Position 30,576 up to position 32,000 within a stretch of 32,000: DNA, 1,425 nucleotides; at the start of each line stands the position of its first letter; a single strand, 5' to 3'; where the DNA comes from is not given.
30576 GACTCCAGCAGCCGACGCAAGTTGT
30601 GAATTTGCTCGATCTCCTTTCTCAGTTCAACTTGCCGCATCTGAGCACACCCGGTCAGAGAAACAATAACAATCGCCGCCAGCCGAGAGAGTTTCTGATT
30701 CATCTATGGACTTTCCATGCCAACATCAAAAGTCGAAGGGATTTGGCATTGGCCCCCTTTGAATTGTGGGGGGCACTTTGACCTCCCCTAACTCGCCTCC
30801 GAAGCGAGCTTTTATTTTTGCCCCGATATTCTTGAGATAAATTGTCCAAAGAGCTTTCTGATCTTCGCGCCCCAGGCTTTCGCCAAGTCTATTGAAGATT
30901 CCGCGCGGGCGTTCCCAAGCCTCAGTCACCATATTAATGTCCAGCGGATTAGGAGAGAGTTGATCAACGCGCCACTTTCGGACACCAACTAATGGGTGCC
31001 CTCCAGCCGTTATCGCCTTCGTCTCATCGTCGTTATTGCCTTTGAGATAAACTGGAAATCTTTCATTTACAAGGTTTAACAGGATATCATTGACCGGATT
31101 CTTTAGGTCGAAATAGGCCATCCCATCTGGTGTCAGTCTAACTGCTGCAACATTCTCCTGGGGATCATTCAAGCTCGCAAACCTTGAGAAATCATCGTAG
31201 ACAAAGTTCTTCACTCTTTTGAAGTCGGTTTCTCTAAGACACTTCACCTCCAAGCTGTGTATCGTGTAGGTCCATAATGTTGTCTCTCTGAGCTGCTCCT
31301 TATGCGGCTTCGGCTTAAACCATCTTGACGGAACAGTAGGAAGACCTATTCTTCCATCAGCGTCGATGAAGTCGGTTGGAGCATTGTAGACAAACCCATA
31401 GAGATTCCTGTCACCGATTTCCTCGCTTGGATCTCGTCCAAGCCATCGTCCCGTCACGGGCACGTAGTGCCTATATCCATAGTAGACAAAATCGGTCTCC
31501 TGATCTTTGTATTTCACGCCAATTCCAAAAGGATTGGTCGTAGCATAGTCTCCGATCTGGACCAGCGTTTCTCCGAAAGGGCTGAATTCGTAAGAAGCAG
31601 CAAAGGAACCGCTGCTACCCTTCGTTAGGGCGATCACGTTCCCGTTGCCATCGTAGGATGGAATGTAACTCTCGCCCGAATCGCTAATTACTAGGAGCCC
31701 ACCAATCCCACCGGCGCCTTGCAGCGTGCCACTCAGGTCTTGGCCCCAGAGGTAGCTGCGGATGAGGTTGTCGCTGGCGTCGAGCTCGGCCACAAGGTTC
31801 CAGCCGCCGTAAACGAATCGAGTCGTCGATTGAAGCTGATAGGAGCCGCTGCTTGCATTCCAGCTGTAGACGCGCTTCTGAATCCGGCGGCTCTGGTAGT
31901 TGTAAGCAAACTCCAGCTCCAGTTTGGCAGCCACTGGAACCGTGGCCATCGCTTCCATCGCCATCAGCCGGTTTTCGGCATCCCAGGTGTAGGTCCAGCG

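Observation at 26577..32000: RHS polymorphic-toxin gene trailed by eight co-oriented small genes of families I cannot name (candidate immunity and orphan-module island)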

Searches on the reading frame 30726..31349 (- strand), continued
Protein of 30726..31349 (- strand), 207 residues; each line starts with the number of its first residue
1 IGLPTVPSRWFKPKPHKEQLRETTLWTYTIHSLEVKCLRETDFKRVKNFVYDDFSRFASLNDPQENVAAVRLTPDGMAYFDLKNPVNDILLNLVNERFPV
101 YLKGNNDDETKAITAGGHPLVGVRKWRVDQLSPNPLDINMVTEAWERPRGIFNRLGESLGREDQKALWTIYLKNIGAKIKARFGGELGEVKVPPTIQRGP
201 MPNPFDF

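Call 75: search_protein_families(library=pfam, max_evalue=0.01, proteins=[L091:2572-3273:+, L094:982-1680:+, L095:841-1671:+, L096:1051-1866:+, L098:4623-5495:+, L099:638-1237:+, L101:4348-5253:+, L104:747-1583:+, L106:999-1619:+, L103:1842-2309:+])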
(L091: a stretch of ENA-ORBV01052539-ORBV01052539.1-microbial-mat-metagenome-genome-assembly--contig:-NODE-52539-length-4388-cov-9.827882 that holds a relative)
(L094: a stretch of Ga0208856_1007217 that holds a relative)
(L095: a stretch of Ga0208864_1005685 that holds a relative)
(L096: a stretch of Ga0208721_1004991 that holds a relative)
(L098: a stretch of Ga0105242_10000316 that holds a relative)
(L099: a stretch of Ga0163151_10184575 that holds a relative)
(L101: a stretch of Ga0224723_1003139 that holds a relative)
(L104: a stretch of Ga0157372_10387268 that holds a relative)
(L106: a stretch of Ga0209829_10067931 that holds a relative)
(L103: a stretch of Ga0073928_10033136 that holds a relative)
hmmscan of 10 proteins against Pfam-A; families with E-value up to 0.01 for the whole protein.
L091:2572-3273:+ (233 aa): 5 families
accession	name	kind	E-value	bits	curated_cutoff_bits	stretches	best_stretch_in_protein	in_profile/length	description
PF13646.12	HEAT_2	-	4.5e-14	52.9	27.7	2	58-149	4-87/88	HEAT repeats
PF03130.22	HEAT_PBS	-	6.1e-08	32.9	20.9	0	181-206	2-25/27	PBS lyase HEAT-like repeat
PF02985.28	HEAT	-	2e-06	27.9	23.5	0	93-121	2-30/31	HEAT repeat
PF12717.13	Cnd1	-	0.00011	22.7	26.4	1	56-139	24-106/162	non-SMC mitotic condensation complex subunit 1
PF01602.26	Adaptin_N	-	0.0023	17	37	1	55-160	116-226/524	Adaptin N terminal region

L094:982-1680:+ (232 aa): 6 families
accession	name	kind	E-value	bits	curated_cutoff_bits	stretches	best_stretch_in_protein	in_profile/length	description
PF13646.12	HEAT_2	-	6.4e-17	62.1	27.7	3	99-171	1-71/88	HEAT repeats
PF02985.28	HEAT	-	4.4e-10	39.3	23.5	1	99-123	2-26/31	HEAT repeat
PF03130.22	HEAT_PBS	-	1.1e-09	38.3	20.9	0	151-171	5-25/27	PBS lyase HEAT-like repeat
PF13513.12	HEAT_EZ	-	2.7e-06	28.2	27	1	86-121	17-52/55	HEAT-like repeat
PF12717.13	Cnd1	-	0.00049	20.6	26.4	1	57-122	19-83/162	non-SMC mitotic condensation complex subunit 1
PF01602.26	Adaptin_N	-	0.0022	17.1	37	1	51-127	106-178/524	Adaptin N terminal region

L095:841-1671:+ (276 aa): 1 family
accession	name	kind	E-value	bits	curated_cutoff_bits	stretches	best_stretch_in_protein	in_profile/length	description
PF13646.12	HEAT_2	-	1.1e-06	29.2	27.7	0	52-93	19-60/88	HEAT repeats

L096:1051-1866:+ (271 aa): 1 family
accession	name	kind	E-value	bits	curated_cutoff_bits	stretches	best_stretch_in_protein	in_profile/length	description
PF13646.12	HEAT_2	-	7.7e-06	26.5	27.7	0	91-169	3-79/88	HEAT repeats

L098:4623-5495:+ (290 aa): 8 families
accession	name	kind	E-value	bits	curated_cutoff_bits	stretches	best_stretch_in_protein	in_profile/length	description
PF13646.12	HEAT_2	-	2e-20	73.3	27.7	3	196-283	2-87/88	HEAT repeats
PF03130.22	HEAT_PBS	-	1.5e-09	37.8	20.9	0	104-129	2-25/27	PBS lyase HEAT-like repeat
PF13513.12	HEAT_EZ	-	8.1e-09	36.3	27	0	66-97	4-34/55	HEAT-like repeat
PF02985.28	HEAT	-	1.1e-08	34.9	23.5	0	264-280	5-21/31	HEAT repeat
PF01602.26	Adaptin_N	-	0.0014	17.7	37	0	191-253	112-178/524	Adaptin N terminal region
PF24714.1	TOR1L1_N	-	0.0023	17.7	43.3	0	85-123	209-247/281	TORTIFOLIA1 N-terminal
PF00514.29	Arm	-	0.0029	18.1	20.6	0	82-100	7-25/41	Armadillo/beta-catenin-like repeat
PF12717.13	Cnd1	-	0.0047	17.4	26.4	0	196-256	24-88/162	non-SMC mitotic condensation complex subunit 1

L099:638-1237:+ (199 aa): 0 families

L101:4348-5253:+ (301 aa): 6 families
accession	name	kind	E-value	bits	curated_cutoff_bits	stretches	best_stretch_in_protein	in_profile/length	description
PF13646.12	HEAT_2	-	2.1e-18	66.8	27.7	3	185-261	12-85/88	HEAT repeats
PF02985.28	HEAT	-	7.3e-12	44.8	23.5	0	97-121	1-25/31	HEAT repeat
PF13513.12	HEAT_EZ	-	1.2e-08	35.7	27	0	74-118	7-50/55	HEAT-like repeat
PF12717.13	Cnd1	-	2.6e-08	34.5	26.4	0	205-266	20-85/162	non-SMC mitotic condensation complex subunit 1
PF01602.26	Adaptin_N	-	8.1e-05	21.8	37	1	205-280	113-195/524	Adaptin N terminal region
PF03130.22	HEAT_PBS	-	0.0012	19.6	20.9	0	189-202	1-14/27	PBS lyase HEAT-like repeat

L104:747-1583:+ (278 aa): 1 family
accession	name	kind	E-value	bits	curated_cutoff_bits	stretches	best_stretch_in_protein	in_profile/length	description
PF13646.12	HEAT_2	-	1.6e-06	28.7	27.7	0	158-209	8-57/88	HEAT repeats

L106:999-1619:+ (206 aa): 0 families

L103:1842-2309:+ (155 aa): 1 family
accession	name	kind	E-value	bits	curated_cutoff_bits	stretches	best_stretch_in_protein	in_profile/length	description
PF12555.13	SteA-like_C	-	0.0094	16.4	26.4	1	10-39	13-42/52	SteA-like C-terminal domain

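Call 80: search_protein_families(library=padloc, max_evalue=0.01, proteins=[window:30726-31349:-])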
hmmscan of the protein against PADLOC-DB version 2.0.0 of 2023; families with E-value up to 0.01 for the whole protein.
window:30726-31349:- (207 aa): 0 families

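Call 96: search_protein_families(library=pfam, max_evalue=0.01, proteins=[L082:40-1089:+, L082:1095-1616:+, L082:1622-2284:+, L082:9401-9718:+, L082:9806-10204:+])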
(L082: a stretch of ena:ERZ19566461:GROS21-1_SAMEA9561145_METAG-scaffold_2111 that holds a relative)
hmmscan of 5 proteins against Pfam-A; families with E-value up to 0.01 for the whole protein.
L082:40-1089:+ (349 aa): 0 families

L082:1095-1616:+ (173 aa): 1 family
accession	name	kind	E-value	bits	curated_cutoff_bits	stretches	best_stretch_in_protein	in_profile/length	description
PF18884.5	TSP3_bac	-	0.00036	20.8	25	1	118-133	1-16/22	Bacterial TSP3 repeat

L082:1622-2284:+ (220 aa): 1 family
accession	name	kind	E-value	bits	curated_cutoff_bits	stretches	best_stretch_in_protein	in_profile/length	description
PF07610.17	DUF1573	-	2.1e-15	57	26.1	1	24-110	1-87/98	Protein of unknown function (DUF1573)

L082:9401-9718:+ (105 aa): 1 family
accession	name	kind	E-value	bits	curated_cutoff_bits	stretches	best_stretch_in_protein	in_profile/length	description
PF05593.20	RHS_repeat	-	0.001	19.9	22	0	46-61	21-36/38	RHS Repeat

L082:9806-10204:+ (132 aa): 3 families
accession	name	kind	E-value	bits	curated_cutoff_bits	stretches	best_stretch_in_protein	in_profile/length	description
PF13384.12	HTH_23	-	0.00027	21.1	24.6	1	26-67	5-45/50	Homeodomain-like domain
PF13518.12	HTH_28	-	0.00078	19.9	25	1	27-67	1-40/52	Helix-turn-helix domain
PF01527.26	HTH_Tnp_1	-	0.0026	18.4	24.1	1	25-66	9-49/75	Transposase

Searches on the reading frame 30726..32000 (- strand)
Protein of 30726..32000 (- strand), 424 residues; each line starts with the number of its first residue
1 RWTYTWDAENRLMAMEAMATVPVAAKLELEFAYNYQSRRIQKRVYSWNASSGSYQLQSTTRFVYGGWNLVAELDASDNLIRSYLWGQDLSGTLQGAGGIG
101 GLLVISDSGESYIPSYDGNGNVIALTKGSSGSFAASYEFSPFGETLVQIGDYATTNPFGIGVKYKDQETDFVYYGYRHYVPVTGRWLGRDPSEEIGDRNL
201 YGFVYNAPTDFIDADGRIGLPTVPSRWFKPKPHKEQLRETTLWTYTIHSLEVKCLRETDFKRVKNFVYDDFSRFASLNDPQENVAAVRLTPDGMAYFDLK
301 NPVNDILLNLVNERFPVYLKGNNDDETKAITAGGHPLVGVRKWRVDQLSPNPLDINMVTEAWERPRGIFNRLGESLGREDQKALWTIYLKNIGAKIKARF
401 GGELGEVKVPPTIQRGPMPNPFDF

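Call 5: search_protein_families(library=pfam, max_evalue=0.1, proteins=[window:30726-32000:-])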
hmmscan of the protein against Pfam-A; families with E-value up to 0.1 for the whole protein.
window:30726-32000:- (424 aa): 2 families
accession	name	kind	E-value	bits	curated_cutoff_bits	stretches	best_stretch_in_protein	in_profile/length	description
PF05593.20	RHS_repeat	-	0.0019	19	22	0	1-14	17-30/38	RHS Repeat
PF12930.12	DUF3836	-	0.027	14.8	25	1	26-66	59-99/127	Family of unknown function (DUF3836)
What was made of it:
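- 31350..32000 (-): 3' part of the RHS core. The gene runs off the window and off the source contig. It includes the Rhs-associated core domain, which ends ....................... A weak last RHS repeat, E=0.0019 (call 5).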

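Call 6: search_protein_families(library=ncbifam, max_evalue=0.1, proteins=[window:30726-32000:-])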
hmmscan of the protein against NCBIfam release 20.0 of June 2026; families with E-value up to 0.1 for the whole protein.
window:30726-32000:- (424 aa): 2 families
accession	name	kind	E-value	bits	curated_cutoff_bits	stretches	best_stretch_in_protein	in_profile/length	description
TIGR03696.1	Rhs_assc_core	domain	3e-15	56.5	32.5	1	140-216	2-75/76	RHS repeat-associated core domain-containing protein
NF041261.1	RHS_core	equivalog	0.00079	17.3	2000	1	121-214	1167-1258/1261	RHS element core protein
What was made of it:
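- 31350..32000 (-): TIGR03696 E=3e-15 on residues 140-216 (call 6).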

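Call 24: find_related_loci(query=window:30726-32000:-, collection=genome_contigs, flank=10000)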
Query window:30726-32000:- (424 aa) in genome_contigs; peptide patterns used: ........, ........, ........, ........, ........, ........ (x = any residue, [..] = any of these).
540 stretches matched a pattern; 181 encode a relative of the query (tblastn E <= 1e-3); the best 80 are kept; 79 distinct loci.
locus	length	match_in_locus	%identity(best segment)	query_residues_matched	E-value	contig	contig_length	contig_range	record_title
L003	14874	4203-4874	53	1-223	3e-68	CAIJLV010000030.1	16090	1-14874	MAG: uncultured Verrucomicrobia bacterium isolate Loclat_bin-04712 genome assembly, contig: bin-04712:030/237, whole gen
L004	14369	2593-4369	41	1-329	1e-67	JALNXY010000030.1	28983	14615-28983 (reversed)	MAG: Verrucomicrobia bacterium isolate SO_2017_CLC bin 54 scaffold_1822_c1_PH3_2017, whole genome shotgun sequence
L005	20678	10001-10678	52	1-232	2e-67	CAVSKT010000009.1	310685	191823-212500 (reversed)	MAG: uncultured Acidobacteriota bacterium isolate MFD09206.bin.2.89 genome assembly, contig: contig_28886, whole genome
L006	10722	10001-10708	50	1-220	7e-67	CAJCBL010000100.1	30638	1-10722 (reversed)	MAG: uncultured Verrucomicrobia bacterium isolate Loc080925-8-8m_bin-163 genome assembly, contig: bin-163:100/379, whole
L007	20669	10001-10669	53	1-216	3e-66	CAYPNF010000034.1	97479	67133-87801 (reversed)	MAG TPA_asm: uncultured Verrucomicrobiota bacterium isolate SRP302447_co1_807 genome assembly, contig: NODE_755_length_9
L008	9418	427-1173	45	1-265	6e-66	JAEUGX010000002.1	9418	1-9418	MAG: Opitutaceae bacterium isolate new MAG-2 k141_4279739, whole genome shotgun sequence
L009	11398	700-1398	48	1-232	1e-65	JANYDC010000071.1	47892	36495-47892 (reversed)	MAG: Pedosphaera sp. isolate 336R_metabinner_39 336R_k141_231877, whole genome shotgun sequence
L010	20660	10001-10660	51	2-220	2e-64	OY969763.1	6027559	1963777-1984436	MAG: uncultured Verrucomicrobiae bacterium isolate MFD04967.bin.c.2 genome assembly, chromosome: 1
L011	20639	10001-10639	51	1-213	2e-63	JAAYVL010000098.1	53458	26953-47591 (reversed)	MAG: Verrucomicrobia bacterium isolate AS27yjCOA_55 51227_AS27, whole genome shotgun sequence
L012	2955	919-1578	51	1-213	3e-63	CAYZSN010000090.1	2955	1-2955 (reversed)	MAG TPA_asm: uncultured Oleiharenicola sp. isolate binchicken_co84_383 genome assembly, contig: k141_1491881, whole geno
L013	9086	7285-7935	53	1-220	2e-62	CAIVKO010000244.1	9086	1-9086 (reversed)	MAG: Akkermansiaceae bacterium isolate LJ_bin-2047 genome assembly, contig: bin-2047:244/265, whole genome shotgun seque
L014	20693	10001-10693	52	1-225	4e-62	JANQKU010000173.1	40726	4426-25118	MAG: Opitutaceae bacterium isolate PL25a_bin.27 k99_1720544, whole genome shotgun sequence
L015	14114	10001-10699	49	1-221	4e-62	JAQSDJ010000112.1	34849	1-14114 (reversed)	MAG: Lacunisphaera sp. isolate K-2018 MAG004 NODE_238_length_34849_cov_8.469046, whole genome shotgun sequence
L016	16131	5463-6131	49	2-216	9e-62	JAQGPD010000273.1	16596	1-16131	MAG: Verrucomicrobiales bacterium isolate RYN_630 scaffold_596870, whole genome shotgun sequence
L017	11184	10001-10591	51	1-198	1e-61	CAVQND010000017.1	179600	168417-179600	MAG: uncultured bacterium isolate MFD03726.bin.2.4 genome assembly, contig: contig_25438, whole genome shotgun sequence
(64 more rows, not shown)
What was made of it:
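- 31350..32000 (-): 38-55% identity to RHS cores in 79 genomes (call 24).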
